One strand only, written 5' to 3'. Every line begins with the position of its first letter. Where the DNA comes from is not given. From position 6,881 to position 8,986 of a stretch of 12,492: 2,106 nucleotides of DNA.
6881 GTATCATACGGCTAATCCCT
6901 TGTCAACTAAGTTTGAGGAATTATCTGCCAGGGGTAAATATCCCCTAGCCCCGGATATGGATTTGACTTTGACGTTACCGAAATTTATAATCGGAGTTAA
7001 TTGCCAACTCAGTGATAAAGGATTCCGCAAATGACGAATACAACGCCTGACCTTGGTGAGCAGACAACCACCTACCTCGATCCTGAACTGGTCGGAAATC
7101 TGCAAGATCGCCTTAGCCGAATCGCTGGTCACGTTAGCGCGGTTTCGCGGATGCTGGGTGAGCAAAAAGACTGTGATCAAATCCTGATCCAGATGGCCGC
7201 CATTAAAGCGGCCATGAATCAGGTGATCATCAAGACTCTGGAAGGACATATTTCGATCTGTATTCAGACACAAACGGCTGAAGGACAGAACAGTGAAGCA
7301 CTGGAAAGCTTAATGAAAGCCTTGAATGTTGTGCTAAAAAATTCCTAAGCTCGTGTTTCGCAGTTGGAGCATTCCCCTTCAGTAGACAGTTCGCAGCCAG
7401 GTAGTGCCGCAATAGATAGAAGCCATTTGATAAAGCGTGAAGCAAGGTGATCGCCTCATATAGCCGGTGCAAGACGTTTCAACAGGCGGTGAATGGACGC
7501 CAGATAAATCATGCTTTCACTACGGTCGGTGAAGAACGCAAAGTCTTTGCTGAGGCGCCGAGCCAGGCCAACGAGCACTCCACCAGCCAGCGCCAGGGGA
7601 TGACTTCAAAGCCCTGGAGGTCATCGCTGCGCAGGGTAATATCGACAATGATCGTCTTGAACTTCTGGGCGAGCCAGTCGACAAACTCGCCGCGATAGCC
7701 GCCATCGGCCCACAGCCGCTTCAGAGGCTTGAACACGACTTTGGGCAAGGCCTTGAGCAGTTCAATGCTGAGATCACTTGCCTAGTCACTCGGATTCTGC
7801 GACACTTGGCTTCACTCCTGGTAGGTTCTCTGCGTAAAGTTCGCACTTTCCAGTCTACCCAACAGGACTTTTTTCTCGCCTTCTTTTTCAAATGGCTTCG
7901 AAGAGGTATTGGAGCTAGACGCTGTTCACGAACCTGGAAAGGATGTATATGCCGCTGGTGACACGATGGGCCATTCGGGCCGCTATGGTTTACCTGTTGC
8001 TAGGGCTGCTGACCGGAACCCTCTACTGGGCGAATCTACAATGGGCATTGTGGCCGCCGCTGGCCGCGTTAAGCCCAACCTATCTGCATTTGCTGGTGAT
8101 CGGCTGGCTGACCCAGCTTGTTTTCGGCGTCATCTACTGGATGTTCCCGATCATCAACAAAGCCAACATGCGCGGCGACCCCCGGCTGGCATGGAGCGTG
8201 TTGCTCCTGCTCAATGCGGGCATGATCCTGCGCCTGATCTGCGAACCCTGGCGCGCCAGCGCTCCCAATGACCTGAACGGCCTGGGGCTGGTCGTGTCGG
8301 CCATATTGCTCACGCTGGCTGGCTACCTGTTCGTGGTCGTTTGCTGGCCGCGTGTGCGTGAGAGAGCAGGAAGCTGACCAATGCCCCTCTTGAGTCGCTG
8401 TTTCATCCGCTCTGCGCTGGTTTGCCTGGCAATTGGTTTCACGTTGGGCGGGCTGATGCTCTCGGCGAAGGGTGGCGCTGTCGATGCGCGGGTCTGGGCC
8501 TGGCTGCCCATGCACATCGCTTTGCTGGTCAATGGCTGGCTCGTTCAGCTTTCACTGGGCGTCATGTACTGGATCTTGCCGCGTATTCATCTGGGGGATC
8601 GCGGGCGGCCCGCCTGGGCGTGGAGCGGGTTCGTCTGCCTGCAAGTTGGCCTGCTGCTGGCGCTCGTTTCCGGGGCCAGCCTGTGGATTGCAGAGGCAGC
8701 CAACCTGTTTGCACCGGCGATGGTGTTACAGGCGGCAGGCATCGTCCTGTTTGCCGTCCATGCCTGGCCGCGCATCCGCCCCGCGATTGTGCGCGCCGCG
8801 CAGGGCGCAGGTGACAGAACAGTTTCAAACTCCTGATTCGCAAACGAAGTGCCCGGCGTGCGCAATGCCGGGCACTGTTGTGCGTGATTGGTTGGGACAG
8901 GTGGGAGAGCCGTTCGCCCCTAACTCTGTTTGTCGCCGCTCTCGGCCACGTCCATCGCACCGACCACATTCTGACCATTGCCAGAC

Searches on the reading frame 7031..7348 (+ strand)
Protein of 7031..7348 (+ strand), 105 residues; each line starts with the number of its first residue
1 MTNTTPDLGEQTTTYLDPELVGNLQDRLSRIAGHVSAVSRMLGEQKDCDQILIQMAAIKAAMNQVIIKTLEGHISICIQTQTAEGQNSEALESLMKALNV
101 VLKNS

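Call 3: search_protein_families(library=pfam, proteins=[window:7031-7348:+], max_evalue=0.01)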
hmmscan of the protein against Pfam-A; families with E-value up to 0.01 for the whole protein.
window:7031-7348:+ (105 aa): 1 family
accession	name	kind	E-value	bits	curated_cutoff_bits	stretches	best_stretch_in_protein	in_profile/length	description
PF02583.22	Trns_repr_metal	-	8.9e-20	71.3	22.8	1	23-99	4-77/78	Metal-sensitive transcriptional repressor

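Call 8: find_homologous_proteins(query=window:7031-7348:+)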
Query window:7031-7348:+ (105 aa): 11 proteins with E <= 0.001 among 13 candidates.
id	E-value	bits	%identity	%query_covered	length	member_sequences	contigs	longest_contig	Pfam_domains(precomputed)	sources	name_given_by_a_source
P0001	2.6e-57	208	97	100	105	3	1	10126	PF02583.23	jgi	jgi:DNA-binding FrmR family transcriptional regulator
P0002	1.3e-41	158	80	94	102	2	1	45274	PF02583.23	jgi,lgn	jgi:DNA-binding FrmR family transcriptional regulator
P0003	1.5e-36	142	71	100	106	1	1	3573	PF02583.23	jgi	jgi:CsoR family transcriptional regulator, copper-sensing transcriptional repressor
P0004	4.4e-35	137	67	100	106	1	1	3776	PF02583.23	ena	-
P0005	8.7e-26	108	59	95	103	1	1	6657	PF02583.23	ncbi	-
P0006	1.8e-25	107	58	90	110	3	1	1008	PF02583.23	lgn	-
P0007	3.2e-25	106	57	91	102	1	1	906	PF02583.23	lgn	-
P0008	7.9e-25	105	60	90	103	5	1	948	PF02583.23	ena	-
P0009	2.5e-23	100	53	90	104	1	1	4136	PF02583.23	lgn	-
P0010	1.1e-22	98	53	87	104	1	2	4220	PF02583.23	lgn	-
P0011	1.3e-21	94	52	87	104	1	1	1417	PF02583.23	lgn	-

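Call 9: find_encoding_contigs(protein=P0001, flank=5000, max_places=3)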
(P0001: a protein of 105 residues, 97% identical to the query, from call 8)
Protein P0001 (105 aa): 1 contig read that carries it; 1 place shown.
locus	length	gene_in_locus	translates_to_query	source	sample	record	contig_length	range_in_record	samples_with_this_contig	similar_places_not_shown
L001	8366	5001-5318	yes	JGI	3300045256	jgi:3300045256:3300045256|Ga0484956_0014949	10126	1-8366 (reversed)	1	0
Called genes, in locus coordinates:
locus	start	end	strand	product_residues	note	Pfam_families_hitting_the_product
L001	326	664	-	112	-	PF05052:MerE (faint)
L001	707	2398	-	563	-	PF00403:HMA, PF01134:GIDA, PF03486:HI0933_like (faint), PF07992:Pyr_redox_2, PF12831:FAD_oxidored, PF13738:Pyr_redox_3, PF00070:Pyr_redox, PF02852:Pyr_redox_dim, +1 more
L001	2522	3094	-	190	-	PF00211:Guanylate_cyc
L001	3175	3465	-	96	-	PF16561:AMPK1_CBM (weak)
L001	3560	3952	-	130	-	PF00376:MerR, PF13411:MerR_1, PF09278:MerR-DNA-bind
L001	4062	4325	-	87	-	-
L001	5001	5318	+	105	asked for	PF02583:Trns_repr_metal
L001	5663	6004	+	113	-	-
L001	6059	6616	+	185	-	-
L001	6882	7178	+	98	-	-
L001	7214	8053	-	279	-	PF13276:HTH_21, PF00665:rve, PF13683:rve_3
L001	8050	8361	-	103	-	PF01527:HTH_Tnp_1, PF13518:HTH_28 (weak)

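Call 10: find_encoding_contigs(protein=P0002, flank=5000, max_places=3)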
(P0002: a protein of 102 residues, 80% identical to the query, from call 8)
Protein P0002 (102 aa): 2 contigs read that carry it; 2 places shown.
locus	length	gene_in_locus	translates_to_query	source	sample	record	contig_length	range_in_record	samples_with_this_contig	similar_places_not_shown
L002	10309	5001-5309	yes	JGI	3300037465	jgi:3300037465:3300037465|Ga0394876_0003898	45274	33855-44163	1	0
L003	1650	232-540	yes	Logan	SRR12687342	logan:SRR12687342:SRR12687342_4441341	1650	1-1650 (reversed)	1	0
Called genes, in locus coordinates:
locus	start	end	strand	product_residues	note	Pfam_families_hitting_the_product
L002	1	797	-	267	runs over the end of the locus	PF01972:SDH_protease, PF25145:NfeD1b_N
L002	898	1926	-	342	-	-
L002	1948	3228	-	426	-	PF07690:MFS_1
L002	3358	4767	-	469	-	-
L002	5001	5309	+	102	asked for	PF02583:Trns_repr_metal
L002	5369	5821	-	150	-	PF00376:MerR, PF13411:MerR_1, PF09278:MerR-DNA-bind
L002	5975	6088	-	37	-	-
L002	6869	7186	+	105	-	-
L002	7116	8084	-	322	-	PF04184:ST7, PF13428:TPR_14 (faint)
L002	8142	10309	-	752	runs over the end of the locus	PF00589:Phage_integrase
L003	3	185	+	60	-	?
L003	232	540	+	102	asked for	PF02583:Trns_repr_metal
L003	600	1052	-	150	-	PF00376:MerR, PF13411:MerR_1, PF09278:MerR-DNA-bind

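Call 11: find_encoding_contigs(protein=P0003, flank=5000, max_places=3)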
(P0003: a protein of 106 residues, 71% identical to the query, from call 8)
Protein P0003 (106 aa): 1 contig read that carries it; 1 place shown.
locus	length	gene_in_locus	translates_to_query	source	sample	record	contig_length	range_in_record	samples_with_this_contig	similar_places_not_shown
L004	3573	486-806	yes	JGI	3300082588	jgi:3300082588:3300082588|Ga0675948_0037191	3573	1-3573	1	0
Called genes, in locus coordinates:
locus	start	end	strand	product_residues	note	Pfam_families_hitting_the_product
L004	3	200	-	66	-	?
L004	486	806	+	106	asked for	PF02583:Trns_repr_metal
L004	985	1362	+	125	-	-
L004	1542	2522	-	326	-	PF01734:Patatin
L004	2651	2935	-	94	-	PF05052:MerE (weak)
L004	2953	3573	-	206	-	?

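Call 12: find_encoding_contigs(protein=P0004, flank=5000, max_places=3)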
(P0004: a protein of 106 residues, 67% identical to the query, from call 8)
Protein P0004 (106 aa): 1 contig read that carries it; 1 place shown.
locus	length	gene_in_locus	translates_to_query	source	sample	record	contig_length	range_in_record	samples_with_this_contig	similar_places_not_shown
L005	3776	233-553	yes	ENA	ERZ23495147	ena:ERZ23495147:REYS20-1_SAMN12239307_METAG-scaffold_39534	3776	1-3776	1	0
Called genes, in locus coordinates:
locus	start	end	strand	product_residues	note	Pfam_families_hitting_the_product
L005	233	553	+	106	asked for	PF02583:Trns_repr_metal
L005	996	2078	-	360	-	PF00515:TPR_1 (faint), PF07719:TPR_2 (faint), PF13431:TPR_17 (faint), PF13432:TPR_16 (faint), PF13414:TPR_11, PF13371:TPR_9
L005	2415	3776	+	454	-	?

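Call 13: find_encoding_contigs(protein=P0005, flank=5000, max_places=3)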
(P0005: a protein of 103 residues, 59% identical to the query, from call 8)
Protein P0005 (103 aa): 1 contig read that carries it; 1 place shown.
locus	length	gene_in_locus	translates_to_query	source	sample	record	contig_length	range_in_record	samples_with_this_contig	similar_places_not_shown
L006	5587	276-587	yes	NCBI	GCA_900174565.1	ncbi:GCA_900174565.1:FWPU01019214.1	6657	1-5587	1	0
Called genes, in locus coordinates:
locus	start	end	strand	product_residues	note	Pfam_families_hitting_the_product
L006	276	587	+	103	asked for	PF02583:Trns_repr_metal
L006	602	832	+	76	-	-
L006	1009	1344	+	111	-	PF02411:MerT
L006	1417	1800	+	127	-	PF00403:HMA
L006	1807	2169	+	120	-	PF00403:HMA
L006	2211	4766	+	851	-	PF00403:HMA, PF00122:E1-E2_ATPase, PF00702:Hydrolase, PF00403:HMA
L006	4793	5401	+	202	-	PF24298:DUF7482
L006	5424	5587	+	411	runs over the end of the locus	?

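Call 17: find_related_loci(query=A1, collection=genome_contigs, flank=4000)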
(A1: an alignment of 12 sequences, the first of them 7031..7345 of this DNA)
Query A1 (105 aa) in genome_contigs; peptide patterns used: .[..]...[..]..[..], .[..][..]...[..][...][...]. (x = any residue, [..] = any of these).
88 stretches matched a pattern; 49 encode a relative of the query (tblastn E <= 1e-3); 49 distinct loci.
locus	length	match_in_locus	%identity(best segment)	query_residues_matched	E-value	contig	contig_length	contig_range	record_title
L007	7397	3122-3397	59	14-105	3e-32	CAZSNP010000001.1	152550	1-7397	MAG TPA_asm: uncultured Anaerolineales bacterium isolate binchicken_co107_470 genome assembly, contig: NODE_193_length_1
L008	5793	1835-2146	52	1-105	7e-32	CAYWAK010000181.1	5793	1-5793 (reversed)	MAG TPA_asm: uncultured Ardenticatenales bacterium isolate binchicken_co275_164 genome assembly, contig: NODE_25294_leng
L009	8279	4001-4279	56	13-105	6e-32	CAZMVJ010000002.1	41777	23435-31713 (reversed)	MAG TPA_asm: uncultured Anaerolineaceae bacterium isolate SRP119689_co1_313 genome assembly, contig: NODE_1080_length_41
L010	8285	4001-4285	57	9-104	1e-31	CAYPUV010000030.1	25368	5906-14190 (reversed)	MAG TPA_asm: uncultured Anaerolineaceae bacterium isolate binchicken_co64_42 genome assembly, contig: NODE_1294_length_2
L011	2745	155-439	56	11-105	2e-31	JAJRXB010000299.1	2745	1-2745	MAG: Chloroflexota bacterium isolate Dive96_bin3.112 k141_2761399, whole genome shotgun sequence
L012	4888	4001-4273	62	15-105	1e-31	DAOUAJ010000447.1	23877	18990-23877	MAG TPA_asm: Anaerolineae bacterium isolate H63_643 k137_388731, whole genome shotgun sequence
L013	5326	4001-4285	55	11-105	4e-31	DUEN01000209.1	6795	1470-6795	MAG TPA_asm: Caldilineae bacterium isolate J4 Contig209, whole genome shotgun sequence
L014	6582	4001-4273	57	15-105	2e-31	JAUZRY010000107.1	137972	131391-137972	MAG: Ardenticatenia bacterium isolate Faavne_M6_B1 Faavne_M6_B1-contig_7_pilon, whole genome shotgun sequence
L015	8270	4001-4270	58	15-104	5e-31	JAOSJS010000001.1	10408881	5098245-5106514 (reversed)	MAG: Ardenticatenaceae bacterium isolate FR_9 contig_134_pilon, whole genome shotgun sequence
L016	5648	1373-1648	60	13-105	6e-31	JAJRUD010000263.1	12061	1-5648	MAG: Chloroflexota bacterium isolate Dive96_bin10.148 k141_5088080, whole genome shotgun sequence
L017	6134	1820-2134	51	6-105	5e-31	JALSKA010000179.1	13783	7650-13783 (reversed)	MAG: Ardenticatenaceae bacterium isolate 354-166_metabat2_scaf2bin.128 354-166_scaffold_4430_c1, whole genome shotgun se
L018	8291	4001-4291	54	9-105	7e-31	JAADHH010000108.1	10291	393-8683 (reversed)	MAG: Chloroflexota bacterium isolate M_MetaBat.175 contig-127_17368, whole genome shotgun sequence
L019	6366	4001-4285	54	11-105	1e-30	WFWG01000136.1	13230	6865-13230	MAG: Ardenticatenaceae bacterium isolate S141_12_esom k151_213208, whole genome shotgun sequence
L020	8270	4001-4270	54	15-105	2e-30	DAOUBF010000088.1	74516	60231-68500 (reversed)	MAG TPA_asm: Anaerolineae bacterium isolate H68_711 k101_437671, whole genome shotgun sequence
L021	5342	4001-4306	57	6-105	1e-30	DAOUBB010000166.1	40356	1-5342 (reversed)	MAG TPA_asm: Anaerolineae bacterium isolate H68_701 k101_346047, whole genome shotgun sequence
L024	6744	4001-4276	55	13-105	4e-29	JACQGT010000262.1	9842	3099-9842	MAG: Chloroflexi bacterium isolate NC_groundwater_1080_Ag_S2p5_60_58 S_2p5_S6_coassembly_k141_2002135, whole genome shot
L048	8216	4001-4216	38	27-98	1e-14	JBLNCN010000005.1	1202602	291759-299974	MAG: Bacillota bacterium isolate MAG124 PRJNA950955_bin31_renamed_4, whole genome shotgun sequence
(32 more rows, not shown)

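Call 18: search_solved_structures(query=window:7031-7345:+, max_evalue=0.01, show_alignments=3)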
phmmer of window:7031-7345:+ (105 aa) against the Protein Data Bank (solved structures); distinct sequences matched with E-value up to 0.01: 10.
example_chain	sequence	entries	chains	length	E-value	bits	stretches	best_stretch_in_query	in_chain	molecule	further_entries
5fmn_A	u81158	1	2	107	4.5e-13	52.5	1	19-99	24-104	INRS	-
4m1p_A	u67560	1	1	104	4.5e-12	49.3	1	19-98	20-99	Copper-sensitive operon repressor (CsoR)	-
6ahx_A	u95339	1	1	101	1.6e-09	41.2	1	26-96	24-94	Putative cytosolic protein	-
3aai_A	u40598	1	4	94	2.6e-07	34.1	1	14-99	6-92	Copper homeostasis operon regulatory protein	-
2hh7_A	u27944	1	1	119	1.4e-06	31.7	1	26-99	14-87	Hypothetical protein CsoR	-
5lbm_A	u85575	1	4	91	1.1e-05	28.9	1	20-79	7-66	Transcriptional repressor FrmR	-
4adz_A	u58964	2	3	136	9e-05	26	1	26-98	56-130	CSOR | COPPER SENSITIVE OPERON REPRESSOR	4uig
7mq1_A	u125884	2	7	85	0.00024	24.7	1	28-103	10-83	Copper-sensing transcriptional repressor csoR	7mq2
5lcy_A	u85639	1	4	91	0.00031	24.3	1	20-88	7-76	Frmr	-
7mq3_A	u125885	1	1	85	0.00062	23.3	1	28-103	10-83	Copper-sensing transcriptional repressor csoR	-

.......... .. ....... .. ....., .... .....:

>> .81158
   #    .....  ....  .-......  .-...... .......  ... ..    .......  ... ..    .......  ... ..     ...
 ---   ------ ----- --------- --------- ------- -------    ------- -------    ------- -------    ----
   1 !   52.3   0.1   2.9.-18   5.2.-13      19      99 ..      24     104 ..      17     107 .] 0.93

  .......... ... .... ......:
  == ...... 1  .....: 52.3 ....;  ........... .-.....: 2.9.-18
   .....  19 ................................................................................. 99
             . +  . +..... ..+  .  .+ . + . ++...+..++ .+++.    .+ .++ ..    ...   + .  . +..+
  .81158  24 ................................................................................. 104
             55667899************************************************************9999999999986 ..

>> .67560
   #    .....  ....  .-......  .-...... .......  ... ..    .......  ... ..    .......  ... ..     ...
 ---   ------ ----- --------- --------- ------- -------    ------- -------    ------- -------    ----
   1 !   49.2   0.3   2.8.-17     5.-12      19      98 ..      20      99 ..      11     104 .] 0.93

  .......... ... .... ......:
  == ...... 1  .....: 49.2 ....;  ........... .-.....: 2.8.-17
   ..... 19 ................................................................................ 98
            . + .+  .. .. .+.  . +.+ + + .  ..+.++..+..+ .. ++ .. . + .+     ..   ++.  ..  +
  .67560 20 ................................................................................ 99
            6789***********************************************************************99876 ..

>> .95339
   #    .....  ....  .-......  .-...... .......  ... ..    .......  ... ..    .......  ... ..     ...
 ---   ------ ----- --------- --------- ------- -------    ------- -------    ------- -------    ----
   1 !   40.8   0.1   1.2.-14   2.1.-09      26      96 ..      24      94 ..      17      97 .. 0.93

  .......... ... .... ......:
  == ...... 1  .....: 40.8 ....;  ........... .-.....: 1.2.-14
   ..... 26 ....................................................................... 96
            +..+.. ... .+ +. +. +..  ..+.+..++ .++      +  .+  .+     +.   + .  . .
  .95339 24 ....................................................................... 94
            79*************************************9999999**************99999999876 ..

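Call 50: search_protein_families(library=ncbifam, proteins=[window:7031-7348:+], max_evalue=0.1)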
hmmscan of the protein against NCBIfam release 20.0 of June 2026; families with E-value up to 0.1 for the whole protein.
window:7031-7348:+ (105 aa): 4 families
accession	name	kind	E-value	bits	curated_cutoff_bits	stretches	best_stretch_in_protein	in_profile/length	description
NF011613.0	PRK15039.1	equivalog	2.5e-13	50.5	138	1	24-102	11-89/90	Ni(II)/Co(II)-binding transcriptional repressor RcnR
NF052430.1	repress_RicR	exception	6.3e-12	46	175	1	23-95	10-81/93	copper-sensing transcriptional repressor RicR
NF008464.0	PRK11352.1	equivalog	5.6e-10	39.5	133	1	26-86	13-73/91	formaldehyde-responsive transcriptional repressor FrmR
NF004689.0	PRK06031.1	equivalog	0.025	13.8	175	1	4-64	134-193/233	phosphoribosyltransferase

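Call 84: search_protein_families(library=pfam, proteins=[L012:3417-3914:+, L006:602-832:+, L002:3358-4767:-, L002:898-1926:-, L004:985-1362:+, L009:4528-4941:+, L009:1544-1882:+, L048:4256-6127:+], max_evalue=0.01)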
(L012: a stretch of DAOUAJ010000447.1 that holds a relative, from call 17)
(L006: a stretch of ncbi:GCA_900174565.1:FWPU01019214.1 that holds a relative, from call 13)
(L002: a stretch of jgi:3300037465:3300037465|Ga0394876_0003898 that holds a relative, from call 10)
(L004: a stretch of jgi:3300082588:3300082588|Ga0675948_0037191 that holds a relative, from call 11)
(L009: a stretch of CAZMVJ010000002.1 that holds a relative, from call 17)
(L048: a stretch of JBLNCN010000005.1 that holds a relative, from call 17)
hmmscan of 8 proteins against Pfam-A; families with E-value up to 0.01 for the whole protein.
L012:3417-3914:+ (165 aa): 1 family
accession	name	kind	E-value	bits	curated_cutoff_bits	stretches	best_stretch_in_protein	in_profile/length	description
PF18423.6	zf_CopZ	-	4.9e-17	62.1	28.4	1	31-91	2-62/62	Zinc binding domain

L006:602-832:+ (76 aa): 0 families

L002:3358-4767:- (469 aa): 0 families

L002:898-1926:- (342 aa): 0 families

L004:985-1362:+ (125 aa): 0 families

L009:4528-4941:+ (137 aa): 2 families
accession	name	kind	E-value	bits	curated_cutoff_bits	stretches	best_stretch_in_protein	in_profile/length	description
PF13911.12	AhpC-TSA_2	-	4.2e-13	50.1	27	1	5-110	3-112/114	AhpC/TSA antioxidant enzyme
PF00578.27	AhpC-TSA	-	0.0011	19.3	26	1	3-106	47-123/124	AhpC/TSA family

L009:1544-1882:+ (112 aa): 0 families

L048:4256-6127:+ (623 aa): 2 families
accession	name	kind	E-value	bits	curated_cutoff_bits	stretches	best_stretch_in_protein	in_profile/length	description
PF00122.25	E1-E2_ATPase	-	1.6e-54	184.6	28.1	1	116-286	2-180/181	E1-E2 ATPase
PF00702.32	Hydrolase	-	3.5e-33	116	26.4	1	303-522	1-191/191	haloacid dehalogenase-like hydrolase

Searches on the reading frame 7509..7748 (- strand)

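Call 52: search_protein_families(library=pfam, proteins=[window:7509-7748:-], max_evalue=10)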
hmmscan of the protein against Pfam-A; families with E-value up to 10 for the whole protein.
window:7509-7748:- (79 aa): 1 family
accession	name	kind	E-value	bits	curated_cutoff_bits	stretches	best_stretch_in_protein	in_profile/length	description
PF01609.27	DDE_Tnp_1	-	0.0013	19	23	1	9-65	77-172/200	Transposase DDE domain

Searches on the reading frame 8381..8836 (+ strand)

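Call 50: search_protein_families(library=ncbifam, proteins=[window:8381-8836:+], max_evalue=0.1)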
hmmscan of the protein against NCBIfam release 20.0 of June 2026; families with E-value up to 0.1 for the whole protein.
window:8381-8836:+ (151 aa): 0 families

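Call 52: search_protein_families(library=pfam, proteins=[window:8381-8836:+], max_evalue=10)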
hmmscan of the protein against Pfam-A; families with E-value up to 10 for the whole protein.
window:8381-8836:+ (151 aa): 2 families
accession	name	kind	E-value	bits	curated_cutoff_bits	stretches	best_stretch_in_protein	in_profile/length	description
PF00115.25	COX1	-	1.8e-05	24.2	34.8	1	7-129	5-133/436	Cytochrome C and Quinol oxidase polypeptide I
PF06570.16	DUF1129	-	1.2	9.2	29.1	1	46-131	115-199/207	Protein of unknown function (DUF1129)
